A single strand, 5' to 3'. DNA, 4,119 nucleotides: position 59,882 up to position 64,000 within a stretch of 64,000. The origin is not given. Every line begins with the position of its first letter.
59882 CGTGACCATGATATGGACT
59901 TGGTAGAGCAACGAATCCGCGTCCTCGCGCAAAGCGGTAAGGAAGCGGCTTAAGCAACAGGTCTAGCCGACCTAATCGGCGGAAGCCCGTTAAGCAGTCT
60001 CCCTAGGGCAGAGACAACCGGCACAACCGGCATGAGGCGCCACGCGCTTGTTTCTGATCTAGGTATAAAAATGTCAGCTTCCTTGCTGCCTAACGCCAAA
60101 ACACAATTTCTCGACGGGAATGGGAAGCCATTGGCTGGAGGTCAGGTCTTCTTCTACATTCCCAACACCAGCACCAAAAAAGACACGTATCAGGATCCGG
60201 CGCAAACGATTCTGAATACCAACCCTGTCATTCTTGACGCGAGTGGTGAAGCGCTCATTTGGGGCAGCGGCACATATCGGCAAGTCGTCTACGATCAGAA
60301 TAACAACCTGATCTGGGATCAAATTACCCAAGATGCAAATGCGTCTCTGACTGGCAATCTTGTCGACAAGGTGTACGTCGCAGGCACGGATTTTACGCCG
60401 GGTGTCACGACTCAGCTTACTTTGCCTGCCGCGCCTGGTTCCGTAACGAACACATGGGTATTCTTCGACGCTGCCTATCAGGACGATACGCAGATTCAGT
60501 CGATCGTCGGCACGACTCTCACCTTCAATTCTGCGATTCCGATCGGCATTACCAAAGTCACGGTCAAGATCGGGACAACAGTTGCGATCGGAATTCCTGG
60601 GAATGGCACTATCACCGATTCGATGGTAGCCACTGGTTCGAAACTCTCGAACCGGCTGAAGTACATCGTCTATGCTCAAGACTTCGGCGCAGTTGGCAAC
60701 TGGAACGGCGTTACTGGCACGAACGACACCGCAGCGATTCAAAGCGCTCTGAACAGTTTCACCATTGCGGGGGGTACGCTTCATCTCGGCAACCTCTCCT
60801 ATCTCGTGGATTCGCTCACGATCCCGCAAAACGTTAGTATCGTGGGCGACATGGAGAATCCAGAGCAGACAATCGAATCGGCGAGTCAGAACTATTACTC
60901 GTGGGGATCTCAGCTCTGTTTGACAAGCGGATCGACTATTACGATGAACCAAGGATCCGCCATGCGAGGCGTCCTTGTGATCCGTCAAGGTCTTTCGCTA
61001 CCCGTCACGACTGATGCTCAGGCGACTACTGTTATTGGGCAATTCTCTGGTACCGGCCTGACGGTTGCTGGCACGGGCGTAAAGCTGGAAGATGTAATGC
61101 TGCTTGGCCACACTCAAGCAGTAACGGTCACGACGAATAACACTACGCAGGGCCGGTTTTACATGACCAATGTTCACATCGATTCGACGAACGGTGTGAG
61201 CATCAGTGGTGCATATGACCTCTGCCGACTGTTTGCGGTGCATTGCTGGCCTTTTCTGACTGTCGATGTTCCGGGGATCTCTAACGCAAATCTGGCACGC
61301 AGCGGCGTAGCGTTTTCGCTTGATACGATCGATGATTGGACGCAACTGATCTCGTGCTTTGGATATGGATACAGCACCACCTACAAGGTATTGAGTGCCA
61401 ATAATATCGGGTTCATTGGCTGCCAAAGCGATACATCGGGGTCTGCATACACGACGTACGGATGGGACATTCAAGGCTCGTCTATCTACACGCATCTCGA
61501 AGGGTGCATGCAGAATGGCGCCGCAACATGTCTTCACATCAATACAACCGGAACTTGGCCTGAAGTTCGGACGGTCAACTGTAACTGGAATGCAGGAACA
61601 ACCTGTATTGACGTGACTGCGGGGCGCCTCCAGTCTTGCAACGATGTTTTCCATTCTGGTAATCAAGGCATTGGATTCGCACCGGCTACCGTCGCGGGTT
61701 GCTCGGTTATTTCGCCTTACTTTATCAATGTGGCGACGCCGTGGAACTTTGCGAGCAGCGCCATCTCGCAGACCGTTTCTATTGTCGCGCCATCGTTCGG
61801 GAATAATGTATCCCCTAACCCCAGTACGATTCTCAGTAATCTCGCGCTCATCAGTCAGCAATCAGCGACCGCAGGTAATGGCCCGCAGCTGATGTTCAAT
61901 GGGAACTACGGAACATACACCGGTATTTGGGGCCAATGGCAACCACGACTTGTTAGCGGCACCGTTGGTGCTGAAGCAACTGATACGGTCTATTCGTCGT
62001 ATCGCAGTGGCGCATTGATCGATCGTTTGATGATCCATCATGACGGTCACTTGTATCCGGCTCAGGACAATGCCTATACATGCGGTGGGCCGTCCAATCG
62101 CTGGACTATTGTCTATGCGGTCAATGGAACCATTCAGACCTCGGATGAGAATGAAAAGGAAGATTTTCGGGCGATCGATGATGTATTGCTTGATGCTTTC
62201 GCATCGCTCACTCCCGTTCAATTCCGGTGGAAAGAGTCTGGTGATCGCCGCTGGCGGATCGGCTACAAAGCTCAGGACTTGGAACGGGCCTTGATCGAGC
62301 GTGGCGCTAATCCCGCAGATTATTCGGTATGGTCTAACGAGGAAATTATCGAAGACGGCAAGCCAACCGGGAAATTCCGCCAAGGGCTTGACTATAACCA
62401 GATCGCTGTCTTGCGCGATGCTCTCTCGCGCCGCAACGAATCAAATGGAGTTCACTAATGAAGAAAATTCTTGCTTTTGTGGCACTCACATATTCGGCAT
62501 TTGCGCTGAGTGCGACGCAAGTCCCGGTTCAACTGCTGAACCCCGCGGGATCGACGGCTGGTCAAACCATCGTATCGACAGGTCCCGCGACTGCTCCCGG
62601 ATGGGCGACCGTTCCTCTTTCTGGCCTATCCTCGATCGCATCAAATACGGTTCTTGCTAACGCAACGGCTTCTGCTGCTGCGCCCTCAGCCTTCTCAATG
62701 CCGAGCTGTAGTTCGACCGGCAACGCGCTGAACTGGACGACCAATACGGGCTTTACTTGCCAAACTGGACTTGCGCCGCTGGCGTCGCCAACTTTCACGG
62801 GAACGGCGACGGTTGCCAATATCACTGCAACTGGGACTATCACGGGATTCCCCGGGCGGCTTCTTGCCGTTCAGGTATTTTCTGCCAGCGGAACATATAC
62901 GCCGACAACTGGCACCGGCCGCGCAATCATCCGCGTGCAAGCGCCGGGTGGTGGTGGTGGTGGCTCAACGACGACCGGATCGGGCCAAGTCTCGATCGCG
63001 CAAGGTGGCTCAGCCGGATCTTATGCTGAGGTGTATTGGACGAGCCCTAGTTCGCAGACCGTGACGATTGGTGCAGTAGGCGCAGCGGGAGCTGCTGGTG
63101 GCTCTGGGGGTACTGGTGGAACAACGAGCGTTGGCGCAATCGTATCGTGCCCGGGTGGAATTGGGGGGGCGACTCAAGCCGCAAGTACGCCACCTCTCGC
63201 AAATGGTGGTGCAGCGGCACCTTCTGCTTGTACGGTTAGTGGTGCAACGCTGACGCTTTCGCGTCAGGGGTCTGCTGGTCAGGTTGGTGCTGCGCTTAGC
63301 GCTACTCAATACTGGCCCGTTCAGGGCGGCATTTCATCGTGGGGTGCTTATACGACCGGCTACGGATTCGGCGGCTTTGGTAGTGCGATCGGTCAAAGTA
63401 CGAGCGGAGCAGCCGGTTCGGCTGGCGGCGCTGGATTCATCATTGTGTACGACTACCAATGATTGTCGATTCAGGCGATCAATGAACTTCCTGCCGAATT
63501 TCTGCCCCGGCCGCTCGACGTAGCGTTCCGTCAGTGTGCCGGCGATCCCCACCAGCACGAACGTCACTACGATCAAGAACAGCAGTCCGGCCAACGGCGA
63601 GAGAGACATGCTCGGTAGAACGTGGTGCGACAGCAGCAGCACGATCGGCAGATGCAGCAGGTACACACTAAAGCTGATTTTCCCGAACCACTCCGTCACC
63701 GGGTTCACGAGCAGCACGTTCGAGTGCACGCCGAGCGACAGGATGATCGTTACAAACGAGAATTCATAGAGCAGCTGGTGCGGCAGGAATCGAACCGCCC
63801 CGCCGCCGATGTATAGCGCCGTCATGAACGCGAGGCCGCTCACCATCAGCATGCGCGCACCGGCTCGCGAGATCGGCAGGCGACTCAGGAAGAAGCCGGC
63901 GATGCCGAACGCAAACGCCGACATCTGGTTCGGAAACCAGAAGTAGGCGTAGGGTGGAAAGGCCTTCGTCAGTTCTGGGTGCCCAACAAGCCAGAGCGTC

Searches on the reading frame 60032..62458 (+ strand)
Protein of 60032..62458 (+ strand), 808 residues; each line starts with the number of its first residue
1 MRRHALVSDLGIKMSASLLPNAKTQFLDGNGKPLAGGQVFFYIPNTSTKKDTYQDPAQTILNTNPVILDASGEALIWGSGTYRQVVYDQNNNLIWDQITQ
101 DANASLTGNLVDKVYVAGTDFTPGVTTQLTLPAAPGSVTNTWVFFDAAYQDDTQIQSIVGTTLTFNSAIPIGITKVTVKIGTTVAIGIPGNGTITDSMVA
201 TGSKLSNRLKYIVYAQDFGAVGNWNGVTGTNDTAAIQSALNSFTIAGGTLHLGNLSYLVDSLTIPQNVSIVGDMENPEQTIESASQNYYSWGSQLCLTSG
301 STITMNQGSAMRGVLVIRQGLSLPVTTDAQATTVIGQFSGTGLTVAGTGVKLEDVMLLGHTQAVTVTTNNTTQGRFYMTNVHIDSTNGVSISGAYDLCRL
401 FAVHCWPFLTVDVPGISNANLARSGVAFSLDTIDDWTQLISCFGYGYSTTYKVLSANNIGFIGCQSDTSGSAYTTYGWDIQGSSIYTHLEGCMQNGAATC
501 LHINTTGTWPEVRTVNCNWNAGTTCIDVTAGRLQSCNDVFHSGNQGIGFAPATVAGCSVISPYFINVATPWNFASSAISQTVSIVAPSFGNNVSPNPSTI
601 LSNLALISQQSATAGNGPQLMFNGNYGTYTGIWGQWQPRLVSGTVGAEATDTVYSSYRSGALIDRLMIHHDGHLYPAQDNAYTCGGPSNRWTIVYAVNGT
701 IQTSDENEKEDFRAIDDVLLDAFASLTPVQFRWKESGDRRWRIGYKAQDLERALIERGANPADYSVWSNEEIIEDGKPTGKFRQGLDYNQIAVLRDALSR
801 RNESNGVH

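Call 38: search_protein_families(library=phrogs, proteins=[window:60032-62458:+], max_evalue=0.001)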
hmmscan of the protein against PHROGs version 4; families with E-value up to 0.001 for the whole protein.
window:60032-62458:+ (808 aa): 10 families
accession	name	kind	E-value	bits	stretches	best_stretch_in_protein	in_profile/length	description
phrog_7121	-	tail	5.8e-26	91.8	1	670-772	763-878/927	tail fiber protein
phrog_1171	-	tail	5.1e-25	89.1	1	653-771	751-878/954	tail spike protein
phrog_17635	-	tail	1.5e-18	67.4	1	666-775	565-679/721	tail fiber protein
phrog_15695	-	tail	1.2e-14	54.1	1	666-794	1087-1219/1284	tail fiber protein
phrog_14895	-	tail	1e-10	41.7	1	673-771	474-578/632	tail spike protein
phrog_26190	-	unknown function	6.4e-10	39.8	1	21-97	8-86/260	-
phrog_28871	-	unknown function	1.9e-09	36.9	1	670-738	719-789/946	-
phrog_31154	-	unknown function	6.5e-09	36.7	1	686-795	142-246/248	-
phrog_24369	-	tail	8.3e-09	34.5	1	653-738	1211-1300/1396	tail fiber protein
phrog_23437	-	tail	1.1e-05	26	1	674-776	122-231/275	tail protein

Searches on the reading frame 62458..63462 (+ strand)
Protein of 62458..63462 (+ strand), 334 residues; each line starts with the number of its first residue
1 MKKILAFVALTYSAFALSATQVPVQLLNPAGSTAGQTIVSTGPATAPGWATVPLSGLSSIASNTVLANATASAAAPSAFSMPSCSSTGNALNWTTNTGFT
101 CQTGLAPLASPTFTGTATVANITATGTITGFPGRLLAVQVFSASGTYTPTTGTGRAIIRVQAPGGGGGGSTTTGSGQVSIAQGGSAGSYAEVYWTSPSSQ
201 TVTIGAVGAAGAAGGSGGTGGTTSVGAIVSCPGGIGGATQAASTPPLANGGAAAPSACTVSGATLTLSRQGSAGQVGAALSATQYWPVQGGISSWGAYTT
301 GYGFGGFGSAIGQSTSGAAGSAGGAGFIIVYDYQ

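Call 38: search_protein_families(library=phrogs, proteins=[window:62458-63462:+], max_evalue=0.001)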
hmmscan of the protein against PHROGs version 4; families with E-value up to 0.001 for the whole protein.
window:62458-63462:+ (334 aa): 3 families
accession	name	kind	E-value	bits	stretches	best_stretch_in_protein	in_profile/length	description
phrog_863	-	tail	1.6e-25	91.2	1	129-333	393-604/690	tail fiber assembly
phrog_6202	-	tail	2.3e-17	64.4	1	63-330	375-634/636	tail fiber protein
phrog_454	-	tail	1e-05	24.9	1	125-331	1167-1373/1376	tail fiber protein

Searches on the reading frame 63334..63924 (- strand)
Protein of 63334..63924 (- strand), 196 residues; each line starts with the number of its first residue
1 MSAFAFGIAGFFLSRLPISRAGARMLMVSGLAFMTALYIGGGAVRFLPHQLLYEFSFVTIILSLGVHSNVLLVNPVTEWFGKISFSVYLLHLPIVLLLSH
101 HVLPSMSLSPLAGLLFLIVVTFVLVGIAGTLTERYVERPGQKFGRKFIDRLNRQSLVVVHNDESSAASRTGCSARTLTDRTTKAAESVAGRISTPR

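Call 38: search_protein_families(library=phrogs, proteins=[window:63334-63924:-], max_evalue=0.001)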
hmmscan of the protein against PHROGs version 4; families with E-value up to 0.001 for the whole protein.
window:63334-63924:- (196 aa): 3 families
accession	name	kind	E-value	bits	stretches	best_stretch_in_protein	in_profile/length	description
phrog_3333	-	other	8.6e-16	58.8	1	2-154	210-368/372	O-acetyltransferase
phrog_6705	-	moron, auxiliary metabolic gene and host takeover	2.5e-08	33.7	1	68-159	275-360/647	O-antigen acetylase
phrog_13818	-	unknown function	6.5e-07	30.3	1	55-160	51-155/164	-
